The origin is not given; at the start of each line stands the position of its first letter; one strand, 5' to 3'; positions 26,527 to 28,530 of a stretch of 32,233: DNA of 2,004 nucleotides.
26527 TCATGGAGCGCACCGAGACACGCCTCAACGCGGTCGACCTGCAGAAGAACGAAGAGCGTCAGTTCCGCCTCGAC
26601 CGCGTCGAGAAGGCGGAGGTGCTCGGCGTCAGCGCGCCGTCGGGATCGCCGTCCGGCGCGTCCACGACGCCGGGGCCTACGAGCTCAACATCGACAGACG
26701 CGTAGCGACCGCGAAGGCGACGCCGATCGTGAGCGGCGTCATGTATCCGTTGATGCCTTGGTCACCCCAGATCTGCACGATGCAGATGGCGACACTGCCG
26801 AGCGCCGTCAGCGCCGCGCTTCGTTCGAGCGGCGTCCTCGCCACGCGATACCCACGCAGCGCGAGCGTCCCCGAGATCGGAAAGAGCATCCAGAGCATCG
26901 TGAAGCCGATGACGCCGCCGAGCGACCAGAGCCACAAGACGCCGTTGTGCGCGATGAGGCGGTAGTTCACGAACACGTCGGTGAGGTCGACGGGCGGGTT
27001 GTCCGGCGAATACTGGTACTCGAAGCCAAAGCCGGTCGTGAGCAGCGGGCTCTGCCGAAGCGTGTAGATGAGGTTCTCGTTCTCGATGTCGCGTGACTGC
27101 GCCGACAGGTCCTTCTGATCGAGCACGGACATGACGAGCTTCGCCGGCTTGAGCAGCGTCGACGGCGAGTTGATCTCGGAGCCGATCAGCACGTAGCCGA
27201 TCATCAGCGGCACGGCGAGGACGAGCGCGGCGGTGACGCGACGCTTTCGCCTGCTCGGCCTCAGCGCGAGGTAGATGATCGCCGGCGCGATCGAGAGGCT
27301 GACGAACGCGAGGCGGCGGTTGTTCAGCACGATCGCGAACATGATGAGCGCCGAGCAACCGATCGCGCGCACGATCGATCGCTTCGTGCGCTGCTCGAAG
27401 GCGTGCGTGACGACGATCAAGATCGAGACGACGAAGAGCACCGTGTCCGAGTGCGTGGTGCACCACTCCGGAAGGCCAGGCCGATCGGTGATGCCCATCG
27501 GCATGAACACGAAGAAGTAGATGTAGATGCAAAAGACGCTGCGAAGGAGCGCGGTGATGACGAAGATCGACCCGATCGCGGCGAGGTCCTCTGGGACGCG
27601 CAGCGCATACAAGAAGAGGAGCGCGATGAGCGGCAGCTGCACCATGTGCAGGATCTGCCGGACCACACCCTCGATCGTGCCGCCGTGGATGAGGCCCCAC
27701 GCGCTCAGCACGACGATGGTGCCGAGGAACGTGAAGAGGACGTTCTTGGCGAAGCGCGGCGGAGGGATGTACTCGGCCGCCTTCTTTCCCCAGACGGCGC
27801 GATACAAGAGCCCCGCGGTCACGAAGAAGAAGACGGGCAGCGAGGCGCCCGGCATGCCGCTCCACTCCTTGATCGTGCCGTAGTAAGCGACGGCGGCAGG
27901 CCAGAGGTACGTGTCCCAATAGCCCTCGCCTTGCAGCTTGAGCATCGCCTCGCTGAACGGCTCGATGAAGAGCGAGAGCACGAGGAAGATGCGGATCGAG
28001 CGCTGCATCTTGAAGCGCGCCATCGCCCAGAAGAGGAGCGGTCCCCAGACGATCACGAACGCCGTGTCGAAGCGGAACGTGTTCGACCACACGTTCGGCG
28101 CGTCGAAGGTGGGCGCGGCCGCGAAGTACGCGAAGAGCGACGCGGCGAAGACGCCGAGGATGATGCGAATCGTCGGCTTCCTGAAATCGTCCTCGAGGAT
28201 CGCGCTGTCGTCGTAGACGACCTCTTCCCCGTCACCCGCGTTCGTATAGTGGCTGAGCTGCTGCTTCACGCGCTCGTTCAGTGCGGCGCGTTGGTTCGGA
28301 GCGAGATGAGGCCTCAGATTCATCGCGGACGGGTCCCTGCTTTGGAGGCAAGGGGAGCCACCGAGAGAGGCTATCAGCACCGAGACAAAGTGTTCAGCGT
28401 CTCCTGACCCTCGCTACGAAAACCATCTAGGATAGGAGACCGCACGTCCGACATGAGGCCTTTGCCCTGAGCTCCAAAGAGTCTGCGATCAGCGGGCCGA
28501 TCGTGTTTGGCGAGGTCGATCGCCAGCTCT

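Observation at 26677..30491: Wzy_C-like membrane protein divergent from a fused double alpha/beta-hydrolase whose two nucleophile elbows read GIRWG and GLCSG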

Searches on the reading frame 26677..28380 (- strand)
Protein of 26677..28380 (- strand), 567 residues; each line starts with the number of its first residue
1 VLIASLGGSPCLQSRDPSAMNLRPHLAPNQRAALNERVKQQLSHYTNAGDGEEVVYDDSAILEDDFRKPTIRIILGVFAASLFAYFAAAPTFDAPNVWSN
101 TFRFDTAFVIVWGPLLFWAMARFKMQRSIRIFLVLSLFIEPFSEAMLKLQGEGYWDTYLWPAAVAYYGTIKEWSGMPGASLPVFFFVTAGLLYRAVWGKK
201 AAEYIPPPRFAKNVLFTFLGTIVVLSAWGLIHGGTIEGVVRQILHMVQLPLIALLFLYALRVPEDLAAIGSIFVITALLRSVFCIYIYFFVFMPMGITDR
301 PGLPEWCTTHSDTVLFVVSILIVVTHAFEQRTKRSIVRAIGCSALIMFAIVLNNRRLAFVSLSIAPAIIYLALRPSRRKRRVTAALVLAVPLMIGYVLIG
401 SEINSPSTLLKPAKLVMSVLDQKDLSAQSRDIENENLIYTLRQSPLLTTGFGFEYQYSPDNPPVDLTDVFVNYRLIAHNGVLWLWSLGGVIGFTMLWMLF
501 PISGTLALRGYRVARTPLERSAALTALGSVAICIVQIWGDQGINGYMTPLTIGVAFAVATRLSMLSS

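Call 3: search_protein_families(library=pfam, proteins=[window:26677-28380:-], max_evalue=1)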
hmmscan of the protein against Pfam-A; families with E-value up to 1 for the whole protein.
window:26677-28380:- (567 aa): 1 family
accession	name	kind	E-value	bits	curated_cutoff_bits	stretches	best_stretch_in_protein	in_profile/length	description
PF04932.20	Wzy_C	-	5.8e-11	42.8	31.7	1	343-495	3-147/149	O-Antigen ligase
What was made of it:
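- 26677..28323 (-): Wzy-type polysaccharide repeat-unit polymerase-like membrane protein (548 aa from the ATG at 28323; an in-frame GTG at 28380 would give 567 aa). Pfam Wzy_C 42.8 bits (call 3).
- On Pfam Wzy_C (PF04932): 42.8 bits over residues 343-495 (call 3).
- Checked: It hits Pfam Wzy_C at 42.8 bits (cut-off 31.7; call 3).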

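Call 4: search_protein_families(library=ncbifam, proteins=[window:26677-28380:-], max_evalue=1)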
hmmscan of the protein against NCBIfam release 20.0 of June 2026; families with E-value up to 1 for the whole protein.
window:26677-28380:- (567 aa): 3 families
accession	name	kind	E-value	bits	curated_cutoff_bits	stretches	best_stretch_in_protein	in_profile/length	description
NF041870.1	Wzy_EPS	equivalog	7.2e-72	242.6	670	1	113-566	35-482/486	exopolysaccharide repeat unit polymerase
TIGR04370.1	glyco_rpt_poly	subfamily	4.6e-05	22.6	40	1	314-404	145-236/396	oligosaccharide repeat unit polymerase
NF047874.1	MASE3_PAS_HK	subfamily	0.99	8.1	560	0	211-349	41-189/655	MASE3 domain-containing sensor histidine kinase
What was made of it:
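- On TIGR03097 PEP_O_lig_1 (O-antigen-ligase-like protein, exosortase A-associated): The best match is NF041870 Wzy_EPS (call 4).
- On NF041870 Wzy_EPS (Myxococcus-type EPS repeat-unit polymerase, equivalog): 242.6 bits, though aligned end to end over profile positions 35-482 of 486 (call 4).
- Closest known: Hydrolase 1. Same: They are the best-scoring families for the C-module and N-module respectively, aligned over nearly the full profile length (call 4).
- Checked: It hits NCBIfam NF041870 Wzy_EPS over its full length at 242.6 bits, below the cut-off of 670 (call 4).
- Nothing detectable links the sequence to PhaC families in Pfam or NCBIfam (calls 3, 4).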

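Call 73: find_homologous_proteins(query=window:26677-28323:-)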
Query window:26677-28323:- (548 aa): 276 proteins with E <= 0.001 among 8000 candidates; the best 120 are listed.
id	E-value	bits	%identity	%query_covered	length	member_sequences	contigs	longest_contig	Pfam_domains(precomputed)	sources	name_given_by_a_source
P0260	0.0e+0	1225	100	100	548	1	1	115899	PF04932.21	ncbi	-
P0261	1.0e-280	950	75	99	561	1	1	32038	PF04932.21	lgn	-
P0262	1.1e-280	950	76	99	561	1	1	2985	PF04932.21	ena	-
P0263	5.4e-279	944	75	99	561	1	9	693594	PF04932.21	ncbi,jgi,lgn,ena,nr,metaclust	ncbi:MAG: hypothetical protein BGO98_23595 [Myxococcales bacterium 68-20]|nr:O-antigen ligase family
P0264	1.6e-278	943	75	99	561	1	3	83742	PF04932.21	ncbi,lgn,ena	-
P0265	1.7e-278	943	75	99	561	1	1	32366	PF04932.21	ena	-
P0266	2.4e-278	942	76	99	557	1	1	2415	PF04932.21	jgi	jgi:hypothetical protein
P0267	1.4e-277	940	74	99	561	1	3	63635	PF04932.21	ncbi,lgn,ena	-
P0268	1.6e-277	939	75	99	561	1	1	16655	PF04932.21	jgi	-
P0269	3.7e-277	938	74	99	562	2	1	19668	PF04932.21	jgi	jgi:O-Antigen ligase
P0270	2.0e-276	936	76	99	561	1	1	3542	PF04932.21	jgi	-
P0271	4.3e-276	935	75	98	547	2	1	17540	PF04932.21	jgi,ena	-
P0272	1.1e-275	933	73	99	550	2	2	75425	PF04932.21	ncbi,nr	ncbi:MAG: O-antigen ligase family protein [Labilithrix sp.]|nr:O-antigen ligase family protein [Labi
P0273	1.1e-275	933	75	99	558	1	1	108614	PF04932.21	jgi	jgi:hypothetical protein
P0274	2.5e-275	932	72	99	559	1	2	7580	PF04932.21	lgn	-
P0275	1.1e-274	930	73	99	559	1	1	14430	PF04932.21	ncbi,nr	ncbi:MAG: O-antigen ligase family protein [Labilithrix sp.]|nr:O-antigen ligase family protein [Labi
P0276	8.2e-273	924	73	99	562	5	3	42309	PF04932.21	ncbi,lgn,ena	-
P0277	2.4e-272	922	75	97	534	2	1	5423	PF04932.21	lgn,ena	-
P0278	2.5e-272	922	74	99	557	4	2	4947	PF04932.21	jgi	jgi:hypothetical protein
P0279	5.9e-272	921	73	99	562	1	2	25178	PF04932.21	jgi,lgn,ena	-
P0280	1.4e-271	920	74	97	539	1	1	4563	PF04932.21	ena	-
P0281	1.9e-271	919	73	99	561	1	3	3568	PF04932.21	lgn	-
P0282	3.9e-270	915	74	95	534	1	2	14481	PF04932.21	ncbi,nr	ncbi:MAG: O-antigen ligase family protein [Labilithrix sp.]|nr:O-antigen ligase family protein [Labi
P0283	4.5e-270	915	74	98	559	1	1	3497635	PF04932.21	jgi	jgi:hypothetical protein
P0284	3.0e-269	912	72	98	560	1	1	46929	PF04932.21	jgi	jgi:hypothetical protein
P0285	3.7e-269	912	72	99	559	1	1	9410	PF04932.21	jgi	jgi:hypothetical protein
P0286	1.0e-268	910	74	99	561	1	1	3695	PF04932.21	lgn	-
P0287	4.4e-268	908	73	99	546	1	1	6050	PF04932.21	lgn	-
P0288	6.5e-268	908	73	99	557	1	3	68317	PF04932.21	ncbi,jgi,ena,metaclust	metaclust:\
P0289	1.3e-267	907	73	99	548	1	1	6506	PF04932.21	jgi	jgi:hypothetical protein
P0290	2.9e-267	906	72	97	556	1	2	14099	PF04932.21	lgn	-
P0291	2.9e-266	902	73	96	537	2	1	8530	PF04932.21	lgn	-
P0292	3.2e-266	902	75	93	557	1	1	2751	PF04932.21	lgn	-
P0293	8.2e-265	897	70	99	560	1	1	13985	PF04932.21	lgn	-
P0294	2.8e-263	892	72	98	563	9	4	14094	PF04932.21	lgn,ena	-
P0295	3.4e-262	889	72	99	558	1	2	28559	PF04932.21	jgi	jgi:hypothetical protein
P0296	3.7e-262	889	71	99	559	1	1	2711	PF04932.21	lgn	-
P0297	6.1e-262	888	75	93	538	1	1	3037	PF04932.21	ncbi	-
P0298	7.2e-262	888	75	93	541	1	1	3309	PF04932.21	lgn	-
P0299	1.4e-261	887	72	99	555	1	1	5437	PF04932.21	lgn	-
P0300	3.0e-261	886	74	93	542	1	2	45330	PF04932.21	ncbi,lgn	-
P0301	6.1e-261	885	71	99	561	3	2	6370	PF04932.21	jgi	jgi:hypothetical protein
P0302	2.7e-260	883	75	93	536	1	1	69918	PF04932.21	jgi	jgi:hypothetical protein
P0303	4.3e-260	882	71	97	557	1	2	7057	PF04932.21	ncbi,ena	-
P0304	3.2e-259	879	70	99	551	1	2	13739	PF04932.21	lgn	-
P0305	3.7e-259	879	70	99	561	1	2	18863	PF04932.21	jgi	jgi:hypothetical protein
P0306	7.4e-259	878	70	100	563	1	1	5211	PF04932.21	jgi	-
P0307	1.1e-258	877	71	99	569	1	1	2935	PF04932.21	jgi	jgi:hypothetical protein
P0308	1.2e-257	874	70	98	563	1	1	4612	PF04932.21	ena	-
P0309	2.9e-257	873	70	98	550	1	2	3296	PF04932.21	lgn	-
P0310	1.1e-256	871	69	99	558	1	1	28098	PF04932.21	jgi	jgi:hypothetical protein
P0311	7.2e-256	868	70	99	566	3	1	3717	PF04932.21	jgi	jgi:hypothetical protein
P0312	6.8e-255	865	69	99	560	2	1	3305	PF04932.21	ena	-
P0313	3.5e-254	862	67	99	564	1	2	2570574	PF04932.21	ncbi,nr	ncbi:MAG: hypothetical protein KIT84_09805 [Labilithrix sp.]|nr:hypothetical protein [Labilithrix sp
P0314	1.7e-252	857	67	99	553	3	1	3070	PF04932.21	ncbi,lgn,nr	ncbi:MAG TPA: O-antigen ligase family protein [Labilithrix sp.]|nr:O-antigen ligase family protein [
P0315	1.3e-248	844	69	97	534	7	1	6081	PF04932.21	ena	-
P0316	1.0e-244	831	73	91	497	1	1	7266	PF04932.21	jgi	jgi:hypothetical protein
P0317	1.5e-243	827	67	98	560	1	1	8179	PF04932.21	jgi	jgi:hypothetical protein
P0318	2.9e-238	810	67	97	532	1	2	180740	PF04932.21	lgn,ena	-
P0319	7.8e-238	808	78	82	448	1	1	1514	PF04932.21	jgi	jgi:hypothetical protein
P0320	6.1e-234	796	62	100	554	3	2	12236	PF04932.21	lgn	-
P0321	1.9e-233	794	65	98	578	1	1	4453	PF04932.21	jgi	jgi:hypothetical protein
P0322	3.5e-233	793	78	81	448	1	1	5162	PF04932.21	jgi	jgi:hypothetical protein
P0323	3.2e-229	780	63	99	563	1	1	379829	PF04932.21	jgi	-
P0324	4.8e-229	779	62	99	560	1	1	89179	PF04932.21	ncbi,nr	ncbi:MAG: O-antigen ligase family protein [Labilithrix sp.]|nr:O-antigen ligase family protein [Labi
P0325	1.0e-228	778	64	97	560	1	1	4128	PF04932.21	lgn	-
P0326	3.4e-228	777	63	99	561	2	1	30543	PF04932.21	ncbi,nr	ncbi:MAG: hypothetical protein JWP87_1129 [Labilithrix sp.]|nr:hypothetical protein [Labilithrix sp.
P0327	5.1e-228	776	62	99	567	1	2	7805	PF04932.21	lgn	-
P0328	1.1e-227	775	62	98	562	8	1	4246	PF04932.21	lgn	-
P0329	2.5e-226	770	65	96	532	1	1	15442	PF04932.21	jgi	jgi:hypothetical protein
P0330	2.7e-226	770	62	98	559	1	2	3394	PF04932.21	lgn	-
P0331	4.1e-226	770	62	99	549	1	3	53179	PF04932.21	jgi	jgi:hypothetical protein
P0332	4.7e-226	770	62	99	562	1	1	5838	PF04932.21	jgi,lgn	-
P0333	6.9e-226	769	64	98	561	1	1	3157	PF04932.21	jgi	jgi:hypothetical protein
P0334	3.4e-225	767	62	99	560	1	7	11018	PF04932.21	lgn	-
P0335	3.6e-225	767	62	100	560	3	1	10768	PF04932.21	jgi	jgi:hypothetical protein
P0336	4.7e-225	766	62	98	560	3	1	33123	PF04932.21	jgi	jgi:hypothetical protein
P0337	5.4e-225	766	63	99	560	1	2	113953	PF04932.21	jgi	jgi:hypothetical protein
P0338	9.1e-225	765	62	99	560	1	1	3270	PF04932.21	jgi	jgi:hypothetical protein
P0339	1.0e-224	765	61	99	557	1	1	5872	PF04932.21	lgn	-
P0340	1.3e-224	765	61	99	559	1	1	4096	PF04932.21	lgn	-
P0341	1.4e-224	765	61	99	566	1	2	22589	PF04932.21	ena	-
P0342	2.2e-224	764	61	100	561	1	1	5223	PF04932.21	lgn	-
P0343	3.0e-224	764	62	98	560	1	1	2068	PF04932.21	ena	-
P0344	4.6e-224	763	63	99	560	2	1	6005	PF04932.21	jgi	jgi:hypothetical protein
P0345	6.4e-224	763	63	99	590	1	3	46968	PF04932.21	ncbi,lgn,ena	-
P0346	6.5e-224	763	62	99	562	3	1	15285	PF04932.21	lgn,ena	-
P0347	9.2e-224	762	62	99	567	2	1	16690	PF04932.21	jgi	jgi:hypothetical protein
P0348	1.2e-223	762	63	99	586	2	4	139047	PF04932.21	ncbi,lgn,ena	-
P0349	1.9e-223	761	63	97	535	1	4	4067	PF04932.21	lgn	-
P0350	1.9e-223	761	62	99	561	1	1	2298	PF04932.21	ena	-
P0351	2.7e-223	760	62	97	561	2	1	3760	PF04932.21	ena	-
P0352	3.5e-223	760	60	99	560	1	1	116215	PF04932.21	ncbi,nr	ncbi:MAG: hypothetical protein JWP97_454 [Labilithrix sp.]|nr:hypothetical protein [Labilithrix sp.]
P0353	3.6e-223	760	62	99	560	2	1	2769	PF04932.21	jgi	jgi:hypothetical protein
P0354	3.7e-223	760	62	99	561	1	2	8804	PF04932.21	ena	-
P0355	4.5e-223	760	62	99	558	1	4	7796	PF04932.21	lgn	-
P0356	1.1e-222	758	65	93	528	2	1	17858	PF04932.21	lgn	-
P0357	1.3e-222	758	62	99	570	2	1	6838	PF04932.21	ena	-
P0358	1.9e-222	758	63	96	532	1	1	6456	PF04932.21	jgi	jgi:hypothetical protein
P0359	2.1e-222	758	62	98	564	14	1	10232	PF04932.21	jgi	jgi:hypothetical protein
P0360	2.4e-222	757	63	100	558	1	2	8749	PF04932.21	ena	-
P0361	3.1e-222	757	61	98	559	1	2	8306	PF04932.21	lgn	-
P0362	4.9e-222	756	63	97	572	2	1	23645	PF04932.21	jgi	jgi:O-Antigen ligase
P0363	7.6e-222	756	61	99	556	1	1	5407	PF04932.21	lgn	-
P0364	8.8e-222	755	61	99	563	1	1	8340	PF04932.21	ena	-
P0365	2.0e-221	754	61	99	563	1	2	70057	PF04932.21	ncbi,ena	-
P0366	3.0e-221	754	61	99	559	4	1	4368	PF04932.21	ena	-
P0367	3.2e-221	754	61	98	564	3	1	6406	PF04932.21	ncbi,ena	-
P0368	5.8e-221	753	61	99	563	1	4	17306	PF04932.21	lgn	-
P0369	6.7e-221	753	62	99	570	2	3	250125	PF04932.21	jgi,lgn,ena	-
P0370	6.8e-221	753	62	97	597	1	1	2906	PF04932.21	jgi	jgi:hypothetical protein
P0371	9.5e-221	752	61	99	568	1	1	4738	PF04932.21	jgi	jgi:hypothetical protein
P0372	1.2e-220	752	61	98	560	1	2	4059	PF04932.21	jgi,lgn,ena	jgi:hypothetical protein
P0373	1.7e-220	751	62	97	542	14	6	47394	PF04932.21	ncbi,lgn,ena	-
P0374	2.0e-220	751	61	99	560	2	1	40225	PF04932.21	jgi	jgi:hypothetical protein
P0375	2.5e-220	751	61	99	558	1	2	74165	PF04932.21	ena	-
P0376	2.9e-220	750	62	97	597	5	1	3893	PF04932.21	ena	-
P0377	3.9e-220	750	61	97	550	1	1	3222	PF04932.21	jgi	-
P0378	4.1e-220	750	61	99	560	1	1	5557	PF04932.21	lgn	-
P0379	8.5e-220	749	60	98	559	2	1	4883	PF04932.21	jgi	jgi:hypothetical protein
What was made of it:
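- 26677..28323 (-): 100% identical to the 548-aa P0260; its 276 homologues are nearly all Labilithrix/Myxococcales at 60-76% identity (call 73).
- Checked: The ATG at 28323 gives a 548-aa product identical to database protein P0260 (call 73).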

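Call 74: find_encoding_contigs(protein=P0260, flank=10000, max_places=2)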
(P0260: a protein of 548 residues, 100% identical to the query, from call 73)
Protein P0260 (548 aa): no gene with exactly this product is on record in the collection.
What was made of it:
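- Tried and rejected: Source contig of the window via the 100%-identical Wzy (P0260): not on record (call 74).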
